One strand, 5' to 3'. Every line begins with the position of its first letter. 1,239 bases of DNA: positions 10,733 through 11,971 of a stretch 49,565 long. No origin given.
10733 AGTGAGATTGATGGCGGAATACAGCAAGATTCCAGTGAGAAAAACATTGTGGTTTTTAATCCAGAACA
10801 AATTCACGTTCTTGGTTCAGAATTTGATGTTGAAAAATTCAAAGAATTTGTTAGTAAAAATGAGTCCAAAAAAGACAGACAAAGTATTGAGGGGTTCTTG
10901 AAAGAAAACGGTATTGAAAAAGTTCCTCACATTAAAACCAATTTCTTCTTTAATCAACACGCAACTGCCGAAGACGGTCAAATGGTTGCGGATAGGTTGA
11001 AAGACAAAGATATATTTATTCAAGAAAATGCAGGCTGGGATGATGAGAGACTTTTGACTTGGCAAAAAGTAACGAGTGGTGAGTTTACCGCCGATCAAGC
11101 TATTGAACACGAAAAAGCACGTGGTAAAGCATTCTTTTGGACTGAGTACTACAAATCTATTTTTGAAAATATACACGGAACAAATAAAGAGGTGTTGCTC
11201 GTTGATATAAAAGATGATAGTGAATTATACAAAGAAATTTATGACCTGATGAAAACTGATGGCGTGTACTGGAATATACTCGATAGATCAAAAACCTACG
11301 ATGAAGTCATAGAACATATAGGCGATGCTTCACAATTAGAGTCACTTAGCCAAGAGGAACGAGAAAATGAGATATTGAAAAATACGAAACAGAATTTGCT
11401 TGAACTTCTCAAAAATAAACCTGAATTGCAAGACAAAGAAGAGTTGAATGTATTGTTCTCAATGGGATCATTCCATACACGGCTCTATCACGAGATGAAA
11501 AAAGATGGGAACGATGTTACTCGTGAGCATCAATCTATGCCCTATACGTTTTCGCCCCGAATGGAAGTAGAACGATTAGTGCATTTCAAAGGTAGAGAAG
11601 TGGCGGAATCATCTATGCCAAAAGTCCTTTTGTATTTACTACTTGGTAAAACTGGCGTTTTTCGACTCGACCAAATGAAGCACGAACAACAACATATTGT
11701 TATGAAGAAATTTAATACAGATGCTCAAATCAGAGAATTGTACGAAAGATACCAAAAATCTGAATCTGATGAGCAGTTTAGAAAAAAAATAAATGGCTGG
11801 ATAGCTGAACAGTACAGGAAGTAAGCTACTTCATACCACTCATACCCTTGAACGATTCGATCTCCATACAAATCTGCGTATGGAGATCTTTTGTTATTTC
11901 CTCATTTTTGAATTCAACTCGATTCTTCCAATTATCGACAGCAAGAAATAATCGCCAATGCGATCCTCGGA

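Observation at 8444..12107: HEPN-like protein, 787-aa protein with two ART-like modules, and a convergent small ORF: candidate conflict/defence module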

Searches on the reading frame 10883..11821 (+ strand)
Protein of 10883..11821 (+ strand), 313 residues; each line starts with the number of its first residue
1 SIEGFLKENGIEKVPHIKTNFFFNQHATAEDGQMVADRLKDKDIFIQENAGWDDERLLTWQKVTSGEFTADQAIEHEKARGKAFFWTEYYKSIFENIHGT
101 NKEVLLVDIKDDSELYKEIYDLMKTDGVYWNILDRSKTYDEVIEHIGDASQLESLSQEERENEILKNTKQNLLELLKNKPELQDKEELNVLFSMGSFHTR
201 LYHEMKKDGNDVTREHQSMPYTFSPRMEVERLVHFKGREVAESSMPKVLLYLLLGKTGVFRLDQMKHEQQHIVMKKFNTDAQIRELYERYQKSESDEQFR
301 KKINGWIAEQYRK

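Call 45: search_protein_representatives(alignment_id=A3)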
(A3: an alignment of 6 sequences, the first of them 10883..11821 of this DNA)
Query: 6 sequences, 321 profile positions. Proteins with E-value up to 0.001 (for the whole library): 791; up to 1e-10: 468; up to 1e-30: 17. The best 150 are listed.
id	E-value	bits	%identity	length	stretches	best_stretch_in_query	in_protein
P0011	5.3e-176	600.9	-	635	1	1-321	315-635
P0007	8.1e-173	590.4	-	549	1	1-320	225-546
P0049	1.0e-169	580.2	-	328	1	6-321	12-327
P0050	2.3e-160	549.5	-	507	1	1-321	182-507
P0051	2.7e-113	394.8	-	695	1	2-319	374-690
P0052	1.3e-91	323.6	-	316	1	14-309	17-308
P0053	1.0e-77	278.0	-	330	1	5-321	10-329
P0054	2.8e-68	246.9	-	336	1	6-318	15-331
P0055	8.3e-63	228.9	-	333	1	5-321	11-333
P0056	1.7e-51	191.7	-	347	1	8-318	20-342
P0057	3.6e-44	167.7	-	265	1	6-238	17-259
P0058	4.8e-41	157.4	-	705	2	19-247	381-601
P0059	5.7e-39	150.6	-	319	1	9-309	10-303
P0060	2.2e-37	145.4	-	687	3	21-273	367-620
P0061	2.3e-35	138.7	-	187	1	147-320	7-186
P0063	1.7e-31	126.1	-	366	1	4-316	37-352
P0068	2.8e-29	118.8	-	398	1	9-301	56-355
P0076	9.1e-28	113.8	-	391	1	9-281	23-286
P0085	2.4e-26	109.1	-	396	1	8-302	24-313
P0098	3.3e-25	105.4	-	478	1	26-296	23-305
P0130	3.3e-23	98.8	-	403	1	14-311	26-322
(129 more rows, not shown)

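Call 46: search_protein_families(library=pfam, proteins=[P0051, P0053, P0056, P0058, P0060, P0063, P0068, P0076, P0098, P0130], max_evalue=0.01)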
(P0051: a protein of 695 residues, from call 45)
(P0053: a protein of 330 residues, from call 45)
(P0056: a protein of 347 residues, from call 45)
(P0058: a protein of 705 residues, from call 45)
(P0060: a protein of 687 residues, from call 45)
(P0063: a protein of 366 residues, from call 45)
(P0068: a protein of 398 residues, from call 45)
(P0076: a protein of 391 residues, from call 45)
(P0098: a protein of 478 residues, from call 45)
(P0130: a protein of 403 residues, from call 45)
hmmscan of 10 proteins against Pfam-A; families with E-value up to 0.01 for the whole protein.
P0051 (695 aa): 3 families
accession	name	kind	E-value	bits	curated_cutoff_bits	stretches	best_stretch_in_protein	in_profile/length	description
PF18760.7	ART-PolyVal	-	8.8e-17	62.6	31.2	1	192-360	8-131/140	ADP-Ribosyltransferase in polyvalent proteins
PF00644.27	PARP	-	0.00016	21.7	26.7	1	190-243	49-108/199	Poly(ADP-ribose) polymerase catalytic domain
PF13151.12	DUF3990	-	0.0032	17.6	32.2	0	192-261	2-64/152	Protein of unknown function (DUF3990)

P0053 (330 aa): 1 family
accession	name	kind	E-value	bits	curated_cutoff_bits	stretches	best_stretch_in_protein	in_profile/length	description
PF08796.15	DUF1797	-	0.0049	17.3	27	0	286-328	4-46/67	Protein of unknown function (DUF1797)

P0056 (347 aa): 0 families

P0058 (705 aa): 0 families

P0060 (687 aa): 0 families

P0063 (366 aa): 0 families

P0068 (398 aa): 0 families

P0076 (391 aa): 0 families

P0098 (478 aa): 2 families
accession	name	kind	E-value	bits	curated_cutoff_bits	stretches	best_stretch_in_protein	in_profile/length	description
PF00498.31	FHA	-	2.8e-10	40.9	20.7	1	419-473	1-56/67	FHA domain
PF16697.10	Yop-YscD_cpl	-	0.00025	21.7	33.2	1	415-471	15-71/94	Inner membrane component of T3SS, cytoplasmic domain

P0130 (403 aa): 0 families

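Call 50: search_solved_structures(query=A4, max_evalue=10, show_alignments=3)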
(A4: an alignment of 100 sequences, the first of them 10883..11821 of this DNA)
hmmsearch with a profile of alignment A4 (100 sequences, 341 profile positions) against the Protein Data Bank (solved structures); distinct sequences matched with E-value up to 10: 9.
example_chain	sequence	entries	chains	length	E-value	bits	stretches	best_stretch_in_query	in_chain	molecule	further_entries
6qs0_A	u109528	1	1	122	0.0094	18.1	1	253-313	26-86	Putative outer membrane protein BBA03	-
6dus_A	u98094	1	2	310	0.088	14.9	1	127-191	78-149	Type III secretion system effector protein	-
6cgi_A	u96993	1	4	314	0.09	14.8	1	127-191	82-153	Type III secretion system effector protein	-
8px1_A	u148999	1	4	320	0.093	14.8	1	127-191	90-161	Non-LEE encoded effector protein NleB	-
6eyr_A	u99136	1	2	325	0.095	14.7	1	127-191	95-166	Type III secretion system effector protein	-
6eyt_A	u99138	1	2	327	0.096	14.7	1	127-191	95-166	Type III secretion system effector protein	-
5h61_A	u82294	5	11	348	0.13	14.3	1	110-191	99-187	Transferase | Putative cytoplasmic protein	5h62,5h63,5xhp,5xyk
2ef0_A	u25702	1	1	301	0.53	12.3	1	166-202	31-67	Ornithine carbamoyltransferase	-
4nl9_C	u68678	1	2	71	1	11.4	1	285-337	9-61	Ankyrin repeat and SAM domain-containing protein 6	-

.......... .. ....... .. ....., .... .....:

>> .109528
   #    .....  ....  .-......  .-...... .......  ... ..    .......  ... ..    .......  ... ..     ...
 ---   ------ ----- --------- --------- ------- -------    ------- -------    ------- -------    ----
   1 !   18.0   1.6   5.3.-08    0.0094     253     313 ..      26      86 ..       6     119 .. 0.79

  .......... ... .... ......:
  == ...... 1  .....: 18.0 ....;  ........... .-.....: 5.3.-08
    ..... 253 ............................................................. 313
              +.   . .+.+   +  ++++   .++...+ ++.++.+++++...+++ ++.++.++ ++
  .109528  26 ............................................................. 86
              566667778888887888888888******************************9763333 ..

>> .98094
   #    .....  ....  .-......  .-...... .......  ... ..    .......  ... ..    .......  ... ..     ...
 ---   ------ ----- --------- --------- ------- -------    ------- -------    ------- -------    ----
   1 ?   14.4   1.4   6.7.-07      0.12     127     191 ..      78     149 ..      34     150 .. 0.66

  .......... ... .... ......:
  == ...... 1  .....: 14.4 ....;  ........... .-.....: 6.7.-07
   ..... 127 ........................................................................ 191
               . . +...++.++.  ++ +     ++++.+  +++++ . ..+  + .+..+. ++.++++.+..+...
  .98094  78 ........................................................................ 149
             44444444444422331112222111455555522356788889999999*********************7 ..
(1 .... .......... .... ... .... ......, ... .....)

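Call 51: list_cluster_members(proteins=[P0053, P0056, P0063, P0068, P0076, P0085, P0098, P0130, P0058, P0060])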
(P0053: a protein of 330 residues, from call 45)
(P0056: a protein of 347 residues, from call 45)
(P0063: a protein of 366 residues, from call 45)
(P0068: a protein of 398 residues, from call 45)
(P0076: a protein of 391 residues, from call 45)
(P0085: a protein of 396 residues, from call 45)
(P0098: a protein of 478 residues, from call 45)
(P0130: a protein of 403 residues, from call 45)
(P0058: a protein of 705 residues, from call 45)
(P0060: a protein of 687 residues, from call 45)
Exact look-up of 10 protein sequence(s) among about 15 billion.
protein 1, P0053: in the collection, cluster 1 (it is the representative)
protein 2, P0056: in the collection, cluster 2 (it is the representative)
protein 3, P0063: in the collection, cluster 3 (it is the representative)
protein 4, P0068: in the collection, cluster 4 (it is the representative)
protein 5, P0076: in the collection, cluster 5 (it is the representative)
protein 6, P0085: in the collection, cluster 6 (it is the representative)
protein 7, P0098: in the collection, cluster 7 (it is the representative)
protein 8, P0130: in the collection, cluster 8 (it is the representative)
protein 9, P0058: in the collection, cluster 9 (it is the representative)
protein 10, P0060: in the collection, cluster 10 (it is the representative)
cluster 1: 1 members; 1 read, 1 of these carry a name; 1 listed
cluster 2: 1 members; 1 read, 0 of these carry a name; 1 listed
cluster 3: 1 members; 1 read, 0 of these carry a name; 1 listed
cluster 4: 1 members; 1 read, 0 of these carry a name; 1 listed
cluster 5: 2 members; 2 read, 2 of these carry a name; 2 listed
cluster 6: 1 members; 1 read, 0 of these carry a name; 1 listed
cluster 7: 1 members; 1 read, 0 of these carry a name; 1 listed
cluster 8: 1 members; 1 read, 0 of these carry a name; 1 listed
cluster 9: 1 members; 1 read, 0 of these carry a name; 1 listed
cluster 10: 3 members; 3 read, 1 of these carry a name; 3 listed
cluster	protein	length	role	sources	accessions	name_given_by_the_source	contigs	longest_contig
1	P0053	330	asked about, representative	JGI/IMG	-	hypothetical protein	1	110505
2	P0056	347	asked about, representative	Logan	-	-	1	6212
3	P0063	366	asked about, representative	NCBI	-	-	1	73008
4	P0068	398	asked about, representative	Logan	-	-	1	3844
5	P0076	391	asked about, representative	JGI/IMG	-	hypothetical protein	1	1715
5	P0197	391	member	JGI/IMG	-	hypothetical protein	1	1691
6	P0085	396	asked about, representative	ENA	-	-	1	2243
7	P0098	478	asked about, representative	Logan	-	-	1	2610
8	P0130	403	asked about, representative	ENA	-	-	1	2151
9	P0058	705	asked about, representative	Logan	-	-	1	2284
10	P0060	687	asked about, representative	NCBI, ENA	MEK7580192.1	MAG: hypothetical protein AAB465_01055 [Patescibacteria group bacterium]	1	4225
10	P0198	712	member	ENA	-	-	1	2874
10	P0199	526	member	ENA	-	-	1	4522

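Call 54: find_encoding_contigs(protein=P0063, flank=5000, max_places=2)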
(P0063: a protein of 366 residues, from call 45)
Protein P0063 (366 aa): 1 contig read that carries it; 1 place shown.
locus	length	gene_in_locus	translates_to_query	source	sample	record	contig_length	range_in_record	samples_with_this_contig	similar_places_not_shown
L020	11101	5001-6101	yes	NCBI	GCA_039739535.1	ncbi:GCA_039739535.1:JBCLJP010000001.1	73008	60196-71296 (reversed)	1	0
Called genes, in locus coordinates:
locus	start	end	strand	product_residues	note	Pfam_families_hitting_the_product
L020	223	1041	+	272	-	-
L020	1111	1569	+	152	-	PF27226:AF_1845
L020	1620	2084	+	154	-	PF02502:LacAB_rpiB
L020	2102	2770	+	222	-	PF00834:Ribul_P_3_epim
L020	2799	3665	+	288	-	PF13292:DXP_synthase_N, PF00456:Transketolase_N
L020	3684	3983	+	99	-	-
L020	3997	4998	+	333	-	PF02779:Transket_pyr, PF02780:Transketolase_C, PF22613:Transketolase_C_1 (faint)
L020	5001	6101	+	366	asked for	-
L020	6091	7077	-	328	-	PF03417:AAT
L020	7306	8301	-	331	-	PF00294:PfkB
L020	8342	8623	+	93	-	-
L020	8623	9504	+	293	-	PF01116:F_bP_aldolase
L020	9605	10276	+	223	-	PF01386:Ribosomal_L25p, PF14693:Ribosomal_TL5_C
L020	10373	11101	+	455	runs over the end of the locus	-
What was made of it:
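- Stand-alone homologues of the C-terminal domain occur among housekeeping genes (call 54).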

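Call 62: predict_structure(alignment_id=A4)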
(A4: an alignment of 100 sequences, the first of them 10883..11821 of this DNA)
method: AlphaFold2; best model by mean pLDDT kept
length: 313 residues; sequences in the alignment: 100
mean_pLDDT: 96.1   pTM: 0.92
mean pLDDT of the five models: 96.1, 95.9, 95.8, 95.7, 95.6
residues with pLDDT >= 90: 294; 70-90: 19; 50-70: 0; < 50: 0
segments of 3 or more residues with pLDDT < 50: none
pLDDT, mean of each block of 10 residues (from residue 1): 98 98 96 98 98 98 99 98 96 98 98 96 83 95 96 96 99 98 98 98 98 96 95 98 96 92 92 92 97 96 92 89
secondary structure, 60 per line:
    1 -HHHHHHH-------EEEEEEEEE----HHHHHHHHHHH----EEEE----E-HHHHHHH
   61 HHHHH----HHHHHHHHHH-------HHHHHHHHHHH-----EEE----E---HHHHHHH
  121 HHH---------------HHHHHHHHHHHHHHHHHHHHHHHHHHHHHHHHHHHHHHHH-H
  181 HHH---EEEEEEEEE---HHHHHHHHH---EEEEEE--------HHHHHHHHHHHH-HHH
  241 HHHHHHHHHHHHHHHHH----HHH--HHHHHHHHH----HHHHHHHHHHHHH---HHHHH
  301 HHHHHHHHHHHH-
elements in order: H2-8 E16-24 H29-39 E44-47 H54-65 H70-79 H87-97 E103-105 H114-123 H139-178 H180-183 E187-195 H199-207 E211-216 H225-236 H238-257 H267-275 H280-292 H296-312

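Call 64: fold_search(model_id=the predicted structure, library=pdb)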
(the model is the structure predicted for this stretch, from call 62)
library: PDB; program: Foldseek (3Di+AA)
matches with E <= 10: 368; with E <= 0.001: 0
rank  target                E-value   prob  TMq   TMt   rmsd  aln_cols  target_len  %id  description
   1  5t09                  1.2e-01  0.92  0.27  0.36   8.3       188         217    8  The structure of the type III effector HopBA1 (released 2017-02-01)
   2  2ze5                  1.4e-01  0.35  0.22  0.29  14.2       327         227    8  Crystal Structure of adenosine phosphate-isopentenyltransferase (released 2008-02-05)
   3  3b55                  2.3e-01  0.66  0.29  0.23  14.7       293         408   13  Crystal structure of the Q81BN2_BACCR protein from Bacillus cereus. NESG target BcR135 (released 2007-11-06)
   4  3j95_B                5.1e-01  0.16  0.21  0.16  12.5       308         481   11  Structure of ADP-bound N-ethylmaleimide sensitive factor determined by single particle cryoelectron microscopy (released 2015-01-28)
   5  2ze7                  6.5e-01  0.14  0.20  0.26  16.4       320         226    9  Crystal Structure of adenosine phosphate-isopentenyltransferase complexed with zinc ion and substrate analog, DMASPP (released 2008-02-05)
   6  5ivl_A                7.2e-01  0.14  0.19  0.16  18.1       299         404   11  CshA Helicase (released 2017-03-22)
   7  9itj_C                7.2e-01  0.11  0.22  0.15  18.9       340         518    8  Chloroflexus aurantiacus ATP synthase, state 1 (released 2025-03-19)
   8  4db2_A                7.5e-01  0.20  0.22  0.26  14.2       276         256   11  Mss116p DEAD-box helicase domain 2 bound to an RNA duplex (released 2012-08-29)
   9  1d2n                  7.5e-01  0.11  0.19  0.22  15.0       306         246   10  D2 DOMAIN OF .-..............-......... FUSION PROTEIN (released 1998-10-14)
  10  6fkf_E                7.5e-01  0.09  0.20  0.15  20.3       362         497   11  Chloroplast F1Fo conformation 1 (released 2018-05-23)
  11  4nph                  7.5e-01  0.08  0.19  0.18  20.9       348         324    9  Crystal structure of SsaN from Salmonella enterica (released 2014-07-23)
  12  1nsf                  7.5e-01  0.08  0.18  0.20  15.5       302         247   12  D2 HEXAMERIZATION DOMAIN OF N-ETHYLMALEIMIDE SENSITIVE FACTOR (NSF) (released 1998-11-25)
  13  4xd7_A                7.5e-01  0.07  0.18  0.13  19.3       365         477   10  Structure of thermophilic F1-ATPase inhibited by epsilon subunit (released 2015-08-26)
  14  3bgw_A                8.7e-01  0.08  0.15  0.12  15.2       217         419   12  The Structure Of A DnaB-Like Replicative Helicase And Its Interactions With Primase (released 2007-12-25)
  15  7twm_B                9.1e-01  0.15  0.17  0.14  11.5       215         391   11  Structure of a borosin methyltransferase from Mycena rosella with peptide CspL(MroMCspL) in complex with SAH (released 2022-11-02)
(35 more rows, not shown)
